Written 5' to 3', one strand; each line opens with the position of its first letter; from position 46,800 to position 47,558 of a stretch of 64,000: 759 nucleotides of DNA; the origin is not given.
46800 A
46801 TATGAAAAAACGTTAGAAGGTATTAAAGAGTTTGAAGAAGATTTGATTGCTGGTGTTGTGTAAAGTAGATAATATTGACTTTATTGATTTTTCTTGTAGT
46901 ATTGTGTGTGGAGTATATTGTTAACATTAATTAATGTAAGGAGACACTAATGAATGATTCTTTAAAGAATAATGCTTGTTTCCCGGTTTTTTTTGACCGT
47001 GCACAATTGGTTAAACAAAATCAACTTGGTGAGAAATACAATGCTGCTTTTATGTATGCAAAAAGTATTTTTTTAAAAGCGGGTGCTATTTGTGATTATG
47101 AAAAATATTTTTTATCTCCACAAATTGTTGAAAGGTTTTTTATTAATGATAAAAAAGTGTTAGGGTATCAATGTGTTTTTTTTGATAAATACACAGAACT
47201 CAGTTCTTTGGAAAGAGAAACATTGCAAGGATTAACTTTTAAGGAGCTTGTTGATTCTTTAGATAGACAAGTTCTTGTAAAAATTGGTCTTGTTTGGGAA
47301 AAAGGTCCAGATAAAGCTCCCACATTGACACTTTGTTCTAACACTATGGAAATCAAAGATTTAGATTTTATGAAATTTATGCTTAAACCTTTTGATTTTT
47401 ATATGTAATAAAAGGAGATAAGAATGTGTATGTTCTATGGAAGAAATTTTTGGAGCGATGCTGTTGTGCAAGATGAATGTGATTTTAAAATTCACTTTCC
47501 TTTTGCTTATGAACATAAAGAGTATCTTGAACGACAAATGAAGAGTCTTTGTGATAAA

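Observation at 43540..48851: AddA-like helicase-nuclease and a Cas4/AddB-like Fe-S nuclease separated by two unknown small genes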

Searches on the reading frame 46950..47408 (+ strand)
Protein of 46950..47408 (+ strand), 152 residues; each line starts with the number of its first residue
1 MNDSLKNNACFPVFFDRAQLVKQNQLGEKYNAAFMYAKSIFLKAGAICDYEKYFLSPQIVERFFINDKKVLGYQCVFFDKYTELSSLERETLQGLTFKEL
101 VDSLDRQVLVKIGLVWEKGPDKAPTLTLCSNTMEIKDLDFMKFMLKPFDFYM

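Call 5: search_protein_families(library=pfam, proteins=[window:46950-47408:+], max_evalue=0.1)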
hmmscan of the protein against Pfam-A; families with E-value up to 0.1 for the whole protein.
window:46950-47408:+ (152 aa): 0 families

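Call 6: search_protein_families(library=ncbifam, proteins=[window:46950-47408:+], max_evalue=0.1)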
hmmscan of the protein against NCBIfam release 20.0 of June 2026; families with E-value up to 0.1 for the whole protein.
window:46950-47408:+ (152 aa): 0 families

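Call 9: search_protein_families(library=padloc, proteins=[window:46950-47408:+], max_evalue=0.1)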
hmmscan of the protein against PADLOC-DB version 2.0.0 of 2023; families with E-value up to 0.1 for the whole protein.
window:46950-47408:+ (152 aa): 1 family
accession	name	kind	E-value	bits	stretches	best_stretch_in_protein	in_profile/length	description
PDLC00469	JetB1|JetB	-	0.012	13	1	77-113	127-164/217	DUF4194 domain; MukE-like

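Call 11: find_homologous_proteins(query=window:46950-47408:+, max_evalue=0.01)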
Query window:46950-47408:+ (152 aa): 1 proteins with E <= 0.01 among 9 candidates.
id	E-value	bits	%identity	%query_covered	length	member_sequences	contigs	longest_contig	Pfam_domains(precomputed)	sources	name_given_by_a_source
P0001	1.4e-94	332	99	100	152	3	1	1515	-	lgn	-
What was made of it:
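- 46950..47408 (+): s1: S1-type member of a new small-protein family (S-family), 152 aa, cytosolic. Orphan by word-indexed search (call 11).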

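Call 44: predict_structure(alignment_id=A4)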
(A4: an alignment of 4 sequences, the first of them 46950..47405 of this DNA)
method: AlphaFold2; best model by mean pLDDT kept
length: 152 residues; sequences in the alignment: 4
mean_pLDDT: 37.9   pTM: 0.30
mean pLDDT of the five models: 37.9, 35.1, 34.3, 31.1, 30.1
residues with pLDDT >= 90: 0; 70-90: 0; 50-70: 14; < 50: 138
segments of 3 or more residues with pLDDT < 50: 1-84, 93-98, 105-152
pLDDT, mean of each block of 10 residues (from residue 1): 26 33 37 35 32 34 39 39 50 49 45 37 39 41 36 26
secondary structure, 60 per line:
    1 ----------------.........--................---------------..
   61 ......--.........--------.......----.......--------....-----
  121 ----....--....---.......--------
elements in order: H17-25 H28-43 E59-66 E69-77 H86-92 H97-103 E112-115 E125-128 E131-134 H138-144

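Call 56: search_protein_representatives(alignment_id=A4)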
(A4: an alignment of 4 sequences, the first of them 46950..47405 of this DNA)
Query: 4 sequences, 155 profile positions. Proteins with E-value up to 0.001 (for the whole library): 13; up to 1e-10: 5; up to 1e-30: 1. The best 13 are listed.
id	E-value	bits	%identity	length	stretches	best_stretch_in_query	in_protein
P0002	2.3e-86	303.9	-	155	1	1-155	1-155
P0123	3.7e-18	82.3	-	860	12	97-140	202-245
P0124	3.9e-13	66.0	-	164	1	9-140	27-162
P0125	7.2e-13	65.1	-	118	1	38-142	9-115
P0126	4.4e-12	62.6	-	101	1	1-81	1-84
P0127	4.1e-10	56.2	-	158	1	5-149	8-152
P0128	4.0e-07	46.5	-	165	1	38-140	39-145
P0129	2.3e-06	44.0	-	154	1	1-152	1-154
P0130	3.7e-06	43.3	-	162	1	24-140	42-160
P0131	1.0e-04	38.7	-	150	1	7-139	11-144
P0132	1.2e-04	38.5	-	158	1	13-140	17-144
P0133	2.4e-04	37.4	-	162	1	35-142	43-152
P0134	6.4e-04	36.1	-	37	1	1-30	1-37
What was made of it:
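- On S-family (new, defined here): Call 56 gave 13 hits, of which about 10 are true.
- Tried and rejected: The family appeared only with the exhaustive profile search (call 56).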

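Call 58: find_encoding_contigs(protein=P0128, flank=6000, max_places=3)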
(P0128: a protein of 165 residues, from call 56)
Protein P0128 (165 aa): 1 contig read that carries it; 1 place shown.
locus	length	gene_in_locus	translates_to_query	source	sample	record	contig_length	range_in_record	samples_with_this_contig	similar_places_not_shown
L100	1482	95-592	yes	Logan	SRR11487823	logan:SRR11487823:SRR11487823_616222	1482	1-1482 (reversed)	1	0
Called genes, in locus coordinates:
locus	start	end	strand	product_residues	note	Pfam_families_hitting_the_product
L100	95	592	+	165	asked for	-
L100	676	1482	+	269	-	?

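Call 59: find_encoding_contigs(protein=P0127, flank=6000, max_places=3)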
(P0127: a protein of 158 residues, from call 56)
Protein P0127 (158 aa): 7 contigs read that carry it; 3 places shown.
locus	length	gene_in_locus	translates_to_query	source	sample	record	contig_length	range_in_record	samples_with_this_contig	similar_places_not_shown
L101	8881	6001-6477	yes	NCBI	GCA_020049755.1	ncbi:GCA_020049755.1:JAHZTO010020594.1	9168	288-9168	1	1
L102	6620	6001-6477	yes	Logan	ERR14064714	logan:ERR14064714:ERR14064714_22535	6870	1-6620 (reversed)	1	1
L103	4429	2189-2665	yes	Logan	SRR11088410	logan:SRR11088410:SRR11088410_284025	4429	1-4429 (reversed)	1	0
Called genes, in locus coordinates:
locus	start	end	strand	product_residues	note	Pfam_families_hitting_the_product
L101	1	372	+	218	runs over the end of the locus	?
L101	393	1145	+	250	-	PF07690:MFS_1 (weak), PF03741:TerC, PF04332:DUF475 (faint)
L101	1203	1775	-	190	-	-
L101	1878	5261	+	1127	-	PF00580:UvrD-helicase, PF13245:AAA_19, PF13538:UvrD_C_2 (faint), PF13361:UvrD_C, PF12705:PDDEXK_1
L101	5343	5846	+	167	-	-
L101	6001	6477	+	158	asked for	-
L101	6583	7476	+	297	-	PF12705:PDDEXK_1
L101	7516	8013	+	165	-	-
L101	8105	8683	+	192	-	PF01863:YgjP-like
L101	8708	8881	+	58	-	?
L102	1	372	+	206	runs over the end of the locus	?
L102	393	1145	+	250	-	PF07690:MFS_1 (weak), PF03741:TerC, PF04332:DUF475 (faint)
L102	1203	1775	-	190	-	-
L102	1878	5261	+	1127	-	PF00580:UvrD-helicase, PF13245:AAA_19, PF13538:UvrD_C_2 (faint), PF13361:UvrD_C, PF12705:PDDEXK_1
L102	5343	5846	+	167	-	-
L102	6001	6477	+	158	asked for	-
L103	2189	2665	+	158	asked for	-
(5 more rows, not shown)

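Call 60: find_encoding_contigs(protein=P0130, flank=6000, max_places=2)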
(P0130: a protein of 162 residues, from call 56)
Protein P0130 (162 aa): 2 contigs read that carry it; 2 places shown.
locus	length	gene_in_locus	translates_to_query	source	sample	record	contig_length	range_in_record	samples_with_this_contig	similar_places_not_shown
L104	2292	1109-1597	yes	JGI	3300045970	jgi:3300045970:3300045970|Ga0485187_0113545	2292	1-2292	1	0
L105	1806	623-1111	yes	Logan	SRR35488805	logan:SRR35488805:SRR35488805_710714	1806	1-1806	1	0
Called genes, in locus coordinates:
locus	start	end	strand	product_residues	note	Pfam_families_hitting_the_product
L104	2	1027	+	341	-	?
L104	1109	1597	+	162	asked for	-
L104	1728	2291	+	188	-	?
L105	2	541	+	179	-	?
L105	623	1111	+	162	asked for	-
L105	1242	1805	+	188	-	?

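Call 61: find_encoding_contigs(protein=P0133, flank=6000, max_places=2)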
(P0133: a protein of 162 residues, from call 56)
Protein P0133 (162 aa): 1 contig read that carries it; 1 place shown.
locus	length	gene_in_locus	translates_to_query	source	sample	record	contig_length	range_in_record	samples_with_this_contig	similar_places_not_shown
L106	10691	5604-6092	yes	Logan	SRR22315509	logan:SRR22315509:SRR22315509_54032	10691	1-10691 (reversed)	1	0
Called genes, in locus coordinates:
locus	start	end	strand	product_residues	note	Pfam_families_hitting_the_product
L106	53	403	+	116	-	-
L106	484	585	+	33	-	-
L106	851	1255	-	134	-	-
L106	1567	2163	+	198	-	PF13328:HD_4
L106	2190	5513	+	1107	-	PF00580:UvrD-helicase, PF13245:AAA_19, PF13538:UvrD_C_2 (faint), PF13361:UvrD_C, PF12705:PDDEXK_1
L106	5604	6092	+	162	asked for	-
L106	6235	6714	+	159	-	-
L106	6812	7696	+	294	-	PF12705:PDDEXK_1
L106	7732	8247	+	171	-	-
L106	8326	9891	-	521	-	PF13638:PIN_4, PF02562:PhoH, PF00270:DEAD (faint)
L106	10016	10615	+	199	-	PF01863:YgjP-like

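Call 62: find_encoding_contigs(protein=P0129, flank=6000, max_places=2)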
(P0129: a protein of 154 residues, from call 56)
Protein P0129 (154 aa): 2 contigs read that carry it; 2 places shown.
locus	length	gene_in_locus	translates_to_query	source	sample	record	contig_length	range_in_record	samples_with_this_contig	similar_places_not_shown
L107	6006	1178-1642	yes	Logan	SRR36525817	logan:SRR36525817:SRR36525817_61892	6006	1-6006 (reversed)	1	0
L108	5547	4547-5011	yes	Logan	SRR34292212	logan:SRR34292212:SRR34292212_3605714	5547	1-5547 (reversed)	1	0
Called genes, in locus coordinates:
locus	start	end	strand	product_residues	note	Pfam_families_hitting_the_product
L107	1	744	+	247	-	?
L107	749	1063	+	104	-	-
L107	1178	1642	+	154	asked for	-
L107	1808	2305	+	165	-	-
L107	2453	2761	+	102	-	-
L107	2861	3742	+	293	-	PF12705:PDDEXK_1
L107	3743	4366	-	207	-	PF00211:Guanylate_cyc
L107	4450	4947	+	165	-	-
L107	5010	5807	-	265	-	-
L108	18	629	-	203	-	-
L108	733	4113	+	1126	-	PF00580:UvrD-helicase, PF13245:AAA_19, PF13087:AAA_12 (faint), PF13538:UvrD_C_2 (faint), PF13361:UvrD_C, PF12705:PDDEXK_1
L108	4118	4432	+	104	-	-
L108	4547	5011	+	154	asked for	-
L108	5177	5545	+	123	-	?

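Call 65: search_protein_families(library=pfam, proteins=[L101:5343-5846:+, L107:2453-2761:+, L101:7516-8013:+, P0124, P0127, P0128, P0129, P0130, P0132, P0133], max_evalue=1)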
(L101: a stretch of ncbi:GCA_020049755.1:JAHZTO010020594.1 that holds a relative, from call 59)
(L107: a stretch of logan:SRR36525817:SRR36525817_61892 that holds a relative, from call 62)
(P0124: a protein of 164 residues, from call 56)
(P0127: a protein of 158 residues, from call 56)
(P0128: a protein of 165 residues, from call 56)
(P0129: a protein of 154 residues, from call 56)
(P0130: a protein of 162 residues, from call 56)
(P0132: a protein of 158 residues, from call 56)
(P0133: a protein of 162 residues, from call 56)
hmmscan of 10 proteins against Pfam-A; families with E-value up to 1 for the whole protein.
L101:5343-5846:+ (167 aa): 1 family
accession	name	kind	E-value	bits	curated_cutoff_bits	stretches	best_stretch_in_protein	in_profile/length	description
PF02536.19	mTERF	-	0.0035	16.8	23.1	1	76-148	149-225/314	mTERF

L107:2453-2761:+ (102 aa): 1 family
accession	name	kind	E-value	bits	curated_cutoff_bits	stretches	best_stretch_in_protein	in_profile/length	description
PF07214.17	DUF1418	-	0.14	12.4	22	1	3-53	7-57/94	Protein of unknown function (DUF1418)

L101:7516-8013:+ (165 aa): 3 families
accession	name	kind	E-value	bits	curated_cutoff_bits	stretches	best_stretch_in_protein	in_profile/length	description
PF19168.5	DUF5850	-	0.0071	17.3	25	1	9-98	3-95/171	Family of unknown function (DUF5850)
PF14221.11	DUF4330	-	0.059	13.9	27.6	1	5-114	15-127/167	Domain of unknown function (DUF4330)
PF13786.12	DUF4179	-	0.14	13.1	30.1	1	8-93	8-83/94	Domain of unknown function (DUF4179)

P0124 (164 aa): 0 families

P0127 (158 aa): 1 family
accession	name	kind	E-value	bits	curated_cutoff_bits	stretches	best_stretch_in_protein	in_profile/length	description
PF02340.21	PRRSV_Env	-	0.024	14.9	27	1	5-55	10-63/206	PRRSV putative envelope protein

P0128 (165 aa): 1 family
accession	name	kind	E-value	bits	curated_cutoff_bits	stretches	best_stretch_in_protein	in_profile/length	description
PF19074.5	DUF5770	-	0.11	13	25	1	33-115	49-130/132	Family of unknown function (DUF5770)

P0129 (154 aa): 1 family
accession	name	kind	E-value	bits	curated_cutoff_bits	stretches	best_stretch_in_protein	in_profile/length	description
PF06316.17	Ail_Lom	-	0.13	12.5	23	1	7-48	64-103/199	Enterobacterial Ail/Lom protein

P0130 (162 aa): 0 families

P0132 (158 aa): 0 families

P0133 (162 aa): 0 families

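Call 66: search_protein_families(library=phrogs, proteins=[window:46950-47408:+, P0124, P0127, P0128, P0129, P0130, P0133, L101:5343-5846:+], max_evalue=0.1)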
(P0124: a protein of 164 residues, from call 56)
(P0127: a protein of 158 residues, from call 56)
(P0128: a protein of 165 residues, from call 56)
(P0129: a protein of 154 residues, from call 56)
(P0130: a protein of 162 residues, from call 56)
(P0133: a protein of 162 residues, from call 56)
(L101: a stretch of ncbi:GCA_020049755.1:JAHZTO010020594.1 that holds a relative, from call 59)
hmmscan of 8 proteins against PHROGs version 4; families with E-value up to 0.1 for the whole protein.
window:46950-47408:+ (152 aa): 0 families

P0124 (164 aa): 0 families

P0127 (158 aa): 0 families

P0128 (165 aa): 1 family
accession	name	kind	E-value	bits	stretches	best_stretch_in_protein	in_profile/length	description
phrog_32657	-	unknown function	0.048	14.8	1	29-72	8-49/75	-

P0129 (154 aa): 1 family
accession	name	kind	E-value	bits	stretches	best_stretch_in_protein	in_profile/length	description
phrog_25213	-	unknown function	0.058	13.7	1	41-128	168-259/332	-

P0130 (162 aa): 1 family
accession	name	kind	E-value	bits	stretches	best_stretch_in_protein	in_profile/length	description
phrog_26260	-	unknown function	0.027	15.4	1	52-68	30-46/46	-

P0133 (162 aa): 0 families

L101:5343-5846:+ (167 aa): 1 family
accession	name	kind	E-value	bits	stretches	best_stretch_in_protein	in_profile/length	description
phrog_15814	-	unknown function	0.0097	14.9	1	40-156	517-626/738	-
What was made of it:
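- Tried and rejected: Pfam, NCBIfam, PADLOC and PHROGs on S1/S2 and eight family members gave no hit (calls 5, 6, 9, 65, 66).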

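Call 71: search_solved_structures(query=A7, max_evalue=10, show_alignments=0)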
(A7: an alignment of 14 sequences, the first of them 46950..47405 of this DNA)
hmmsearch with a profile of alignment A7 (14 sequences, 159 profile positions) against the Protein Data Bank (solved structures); distinct sequences matched with E-value up to 10: 1.
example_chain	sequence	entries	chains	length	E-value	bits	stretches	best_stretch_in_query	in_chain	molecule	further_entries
6ynx_i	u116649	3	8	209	0.47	13.5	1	63-114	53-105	subunit i/j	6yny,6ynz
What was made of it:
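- Tried and rejected: Nothing was found (best E 0.47, call 71).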

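Call 80: find_encoding_contigs(protein=P0131, flank=6000, max_places=2)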
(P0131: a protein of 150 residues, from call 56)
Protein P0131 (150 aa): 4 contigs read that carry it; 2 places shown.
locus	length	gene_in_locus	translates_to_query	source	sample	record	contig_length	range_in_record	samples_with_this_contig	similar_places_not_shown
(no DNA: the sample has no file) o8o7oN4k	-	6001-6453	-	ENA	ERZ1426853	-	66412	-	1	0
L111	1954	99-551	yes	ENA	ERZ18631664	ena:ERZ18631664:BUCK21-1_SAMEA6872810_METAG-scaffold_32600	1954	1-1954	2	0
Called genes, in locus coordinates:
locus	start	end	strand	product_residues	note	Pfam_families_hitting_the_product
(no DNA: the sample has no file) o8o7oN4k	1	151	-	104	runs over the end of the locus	-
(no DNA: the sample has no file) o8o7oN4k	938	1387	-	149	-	-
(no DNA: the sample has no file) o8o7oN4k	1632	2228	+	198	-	PF13328:HD_4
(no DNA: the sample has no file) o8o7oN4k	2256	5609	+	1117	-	PF00580:UvrD-helicase, PF13245:AAA_19, PF13604:AAA_30 (faint), PF13538:UvrD_C_2 (faint), PF13361:UvrD_C, PF12705:PDDEXK_1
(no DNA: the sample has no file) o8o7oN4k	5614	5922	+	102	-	-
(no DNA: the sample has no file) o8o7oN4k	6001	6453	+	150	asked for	-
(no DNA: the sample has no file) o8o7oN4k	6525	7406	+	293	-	PF12705:PDDEXK_1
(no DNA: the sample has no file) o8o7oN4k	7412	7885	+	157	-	-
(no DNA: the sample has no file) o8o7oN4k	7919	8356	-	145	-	-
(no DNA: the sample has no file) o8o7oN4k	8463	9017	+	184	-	PF01863:YgjP-like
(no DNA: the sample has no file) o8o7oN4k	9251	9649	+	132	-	PF03073:TspO_MBR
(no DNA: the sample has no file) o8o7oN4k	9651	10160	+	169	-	-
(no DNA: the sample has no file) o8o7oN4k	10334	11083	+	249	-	PF08032:SpoU_sub_bind, PF00588:SpoU_methylase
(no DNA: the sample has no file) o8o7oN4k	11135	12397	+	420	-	PF00070:Pyr_redox (faint), PF00890:FAD_binding_2, PF01134:GIDA (faint), PF03486:HI0933_like, PF07992:Pyr_redox_2, PF12831:FAD_oxidored, PF13450:NAD_binding_8 (weak), PF22780:HI0933_like_1st, +3 more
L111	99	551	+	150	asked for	-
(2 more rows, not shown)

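Call 81: find_encoding_contigs(protein=P0132, flank=6000, max_places=2)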
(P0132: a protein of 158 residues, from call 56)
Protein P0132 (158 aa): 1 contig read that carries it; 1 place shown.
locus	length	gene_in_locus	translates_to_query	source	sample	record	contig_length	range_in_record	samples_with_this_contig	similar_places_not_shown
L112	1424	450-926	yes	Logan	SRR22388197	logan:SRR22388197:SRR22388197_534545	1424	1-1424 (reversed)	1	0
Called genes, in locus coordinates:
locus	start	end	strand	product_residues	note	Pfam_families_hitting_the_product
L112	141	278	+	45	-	-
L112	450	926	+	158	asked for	-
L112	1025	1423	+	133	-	?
